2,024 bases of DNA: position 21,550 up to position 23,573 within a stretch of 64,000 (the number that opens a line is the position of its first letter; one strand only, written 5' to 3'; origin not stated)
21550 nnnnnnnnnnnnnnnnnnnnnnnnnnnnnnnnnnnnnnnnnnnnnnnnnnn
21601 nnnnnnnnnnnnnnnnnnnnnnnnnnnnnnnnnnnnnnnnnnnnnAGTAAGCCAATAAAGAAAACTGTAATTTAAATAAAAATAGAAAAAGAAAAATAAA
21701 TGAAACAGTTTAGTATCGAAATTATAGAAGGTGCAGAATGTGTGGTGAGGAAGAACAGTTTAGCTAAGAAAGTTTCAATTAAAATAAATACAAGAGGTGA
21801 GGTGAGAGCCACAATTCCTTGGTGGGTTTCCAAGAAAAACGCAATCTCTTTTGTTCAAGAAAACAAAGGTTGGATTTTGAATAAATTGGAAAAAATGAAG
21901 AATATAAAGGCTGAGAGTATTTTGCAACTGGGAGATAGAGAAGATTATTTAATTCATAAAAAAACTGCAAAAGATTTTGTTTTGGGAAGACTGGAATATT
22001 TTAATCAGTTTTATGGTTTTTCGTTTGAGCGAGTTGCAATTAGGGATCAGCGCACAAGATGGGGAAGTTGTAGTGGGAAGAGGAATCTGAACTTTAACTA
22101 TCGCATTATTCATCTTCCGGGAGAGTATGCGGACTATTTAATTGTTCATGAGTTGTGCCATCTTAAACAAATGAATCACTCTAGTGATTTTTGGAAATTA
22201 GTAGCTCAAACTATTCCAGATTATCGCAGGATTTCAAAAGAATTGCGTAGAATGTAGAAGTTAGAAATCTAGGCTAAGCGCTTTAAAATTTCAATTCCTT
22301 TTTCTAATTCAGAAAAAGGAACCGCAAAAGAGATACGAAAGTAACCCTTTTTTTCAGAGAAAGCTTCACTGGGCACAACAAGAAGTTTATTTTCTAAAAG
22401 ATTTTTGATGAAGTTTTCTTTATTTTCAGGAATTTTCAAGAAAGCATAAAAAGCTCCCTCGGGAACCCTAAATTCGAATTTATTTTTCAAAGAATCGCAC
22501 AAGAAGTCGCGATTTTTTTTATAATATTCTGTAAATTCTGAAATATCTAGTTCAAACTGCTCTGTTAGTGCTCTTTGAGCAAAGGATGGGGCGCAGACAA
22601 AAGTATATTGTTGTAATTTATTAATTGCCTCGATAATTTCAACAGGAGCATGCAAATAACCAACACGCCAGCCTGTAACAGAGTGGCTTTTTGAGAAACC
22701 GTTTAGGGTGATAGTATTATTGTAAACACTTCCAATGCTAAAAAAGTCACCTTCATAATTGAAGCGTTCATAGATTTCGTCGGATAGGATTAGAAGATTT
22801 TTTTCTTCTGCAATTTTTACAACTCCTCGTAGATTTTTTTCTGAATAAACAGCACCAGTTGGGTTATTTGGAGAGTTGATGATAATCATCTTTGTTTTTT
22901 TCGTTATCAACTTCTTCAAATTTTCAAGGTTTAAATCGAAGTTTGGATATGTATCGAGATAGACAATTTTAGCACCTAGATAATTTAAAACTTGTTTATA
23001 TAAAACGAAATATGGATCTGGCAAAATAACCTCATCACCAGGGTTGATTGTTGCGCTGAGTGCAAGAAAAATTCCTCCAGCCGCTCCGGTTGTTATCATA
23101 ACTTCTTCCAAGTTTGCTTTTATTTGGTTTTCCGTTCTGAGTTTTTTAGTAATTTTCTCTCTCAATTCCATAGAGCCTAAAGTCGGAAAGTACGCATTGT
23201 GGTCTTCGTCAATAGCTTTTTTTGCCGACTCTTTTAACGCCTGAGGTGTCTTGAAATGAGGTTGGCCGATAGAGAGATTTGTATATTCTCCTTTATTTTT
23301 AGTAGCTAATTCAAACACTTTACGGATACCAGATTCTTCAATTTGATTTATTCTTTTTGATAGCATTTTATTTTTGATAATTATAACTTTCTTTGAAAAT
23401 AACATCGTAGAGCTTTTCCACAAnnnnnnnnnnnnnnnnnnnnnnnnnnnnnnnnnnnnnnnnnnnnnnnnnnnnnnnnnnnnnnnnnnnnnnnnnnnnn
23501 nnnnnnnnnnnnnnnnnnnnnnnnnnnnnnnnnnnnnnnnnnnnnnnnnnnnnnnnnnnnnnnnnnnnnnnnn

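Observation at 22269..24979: Compact pheA-tyrA-aminotransferase cluster with chorismate mutase fused at the C-terminus of prephenate dehydrogenase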

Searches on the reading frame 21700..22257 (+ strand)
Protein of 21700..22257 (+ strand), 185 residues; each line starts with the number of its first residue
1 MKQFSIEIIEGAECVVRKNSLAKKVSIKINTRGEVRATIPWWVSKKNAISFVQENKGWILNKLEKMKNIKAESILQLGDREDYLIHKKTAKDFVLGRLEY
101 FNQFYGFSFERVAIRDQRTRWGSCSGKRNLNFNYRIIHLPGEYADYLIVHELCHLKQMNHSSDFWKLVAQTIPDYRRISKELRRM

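Call 9: search_protein_families(library=pfam, proteins=[window:21700-22257:+], max_evalue=0.00001)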
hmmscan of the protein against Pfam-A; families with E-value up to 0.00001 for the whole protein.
window:21700-22257:+ (185 aa): 1 family
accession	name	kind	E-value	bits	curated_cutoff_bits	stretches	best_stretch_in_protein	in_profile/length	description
PF01863.23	YgjP-like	-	1.1e-43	150.1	26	2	86-184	108-206/207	YgjP-like, metallopeptidase domain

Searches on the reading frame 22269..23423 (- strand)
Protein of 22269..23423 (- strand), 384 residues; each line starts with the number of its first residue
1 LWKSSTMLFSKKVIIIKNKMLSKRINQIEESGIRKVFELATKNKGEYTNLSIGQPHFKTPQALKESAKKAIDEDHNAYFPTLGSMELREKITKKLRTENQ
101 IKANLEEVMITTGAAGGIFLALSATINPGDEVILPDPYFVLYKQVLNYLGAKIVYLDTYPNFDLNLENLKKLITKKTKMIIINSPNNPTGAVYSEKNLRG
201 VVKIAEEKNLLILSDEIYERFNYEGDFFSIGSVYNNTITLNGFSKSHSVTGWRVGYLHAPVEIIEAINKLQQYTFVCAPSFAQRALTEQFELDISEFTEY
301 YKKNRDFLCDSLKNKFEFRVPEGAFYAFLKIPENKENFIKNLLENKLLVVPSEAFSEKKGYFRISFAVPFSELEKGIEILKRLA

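Call 3: search_protein_families(library=pfam, proteins=[window:22269-23423:-], max_evalue=0.1)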
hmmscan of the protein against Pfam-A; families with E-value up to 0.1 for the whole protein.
window:22269-23423:- (384 aa): 9 families
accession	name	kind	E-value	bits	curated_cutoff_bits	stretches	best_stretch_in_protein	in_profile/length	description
PF00155.27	Aminotran_1_2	-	3e-66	224.5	19.7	1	47-378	3-359/361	Aminotransferase class I and II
PF01041.23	DegT_DnrJ_EryC1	-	1.9e-09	37.6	19.8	1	108-215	42-145/360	DegT/DnrJ/EryC1/StrS aminotransferase family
PF01053.26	Cys_Met_Meta_PP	-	2.8e-07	29.9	27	1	108-216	71-174/381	Cys/Met metabolism PLP-dependent enzyme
PF00266.25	Aminotran_5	-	4.3e-07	29.7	21.5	1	98-215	53-175/371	Aminotransferase class-V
PF04864.19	Alliinase_C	-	0.00014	21.3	22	1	116-273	80-220/363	Allinase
PF01212.27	Beta_elim_lyase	-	0.00035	20.4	27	1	119-215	61-168/288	Beta-eliminating lyase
PF17832.7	Pre-PUA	-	0.0072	17.3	23.5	0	56-107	6-55/86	Pre-PUA-like domain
PF00202.27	Aminotran_3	-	0.05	12.7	30.5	1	165-380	179-399/403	Aminotransferase class-III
PF10444.14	Nbl1_Borealin_N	-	0.092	12.8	24.4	0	285-320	4-39/57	Nbl1 / Borealin N terminal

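Call 4: search_protein_families(library=ncbifam, proteins=[window:22269-23423:-], max_evalue=0.1)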
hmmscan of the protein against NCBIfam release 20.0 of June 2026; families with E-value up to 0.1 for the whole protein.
window:22269-23423:- (384 aa): 125 families (the best 25 are shown)
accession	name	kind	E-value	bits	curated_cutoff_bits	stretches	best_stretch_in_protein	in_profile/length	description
NF041091.1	asp_aminotase_Arch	equivalog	5e-96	321.8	550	1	23-382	2-373/376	aspartate aminotransferase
NF041364.1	GntC_guanitoxin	equivalog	2.2e-91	306.4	415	1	49-382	2-355/356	guanitoxin biosynthesis PLP-dependent (S)-gamma-hydroxy-L-arginine cyclodehydratase GntC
NF005817.0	PRK07683.1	equivalog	5.9e-90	301.7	575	1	19-382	3-379/387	aminotransferase A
NF005816.0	PRK07682.1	equivalog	2.2e-82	276.8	620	1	17-383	2-382/390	aminotransferase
NF005305.0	PRK06836.1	equivalog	1.3e-80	271.6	376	1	22-383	4-390/396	pyridoxal phosphate-dependent aminotransferase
NF004975.0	PRK06348.1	equivalog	3.9e-79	266.4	549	1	17-383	2-382/384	pyridoxal phosphate-dependent aminotransferase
NF005588.0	PRK07309.1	equivalog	1.1e-73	248.4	576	1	19-381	5-383/391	pyridoxal phosphate-dependent aminotransferase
NF006229.0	PRK08361.1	equivalog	2.5e-73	247.3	624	1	19-382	8-383/391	aspartate aminotransferase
NF004770.0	PRK06108.1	subfamily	3.6e-70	236.8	422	1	18-382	10-390/396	pyridoxal phosphate-dependent aminotransferase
NF006230.0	PRK08363.1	equivalog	1.8e-67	227.9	534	1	21-381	4-389/398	alanine aminotransferase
NF005744.0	PRK07568.1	subfamily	3e-65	220.6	389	1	20-381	2-387/398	pyridoxal phosphate-dependent aminotransferase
NF004769.0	PRK06107.1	equivalog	3.5e-64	217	617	1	35-379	24-393/402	aspartate transaminase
NF004621.0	PRK05957.1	equivalog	6.9e-63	212.7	498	1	21-380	4-379/389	pyridoxal phosphate-dependent aminotransferase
NF006569.0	PRK09082.1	subfamily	6.5e-62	209.8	420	1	39-382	26-385/386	methionine aminotransferase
NF006514.0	PRK08960.1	equivalog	9.3e-58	195.9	554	1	21-382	5-383/388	pyridoxal phosphate-dependent aminotransferase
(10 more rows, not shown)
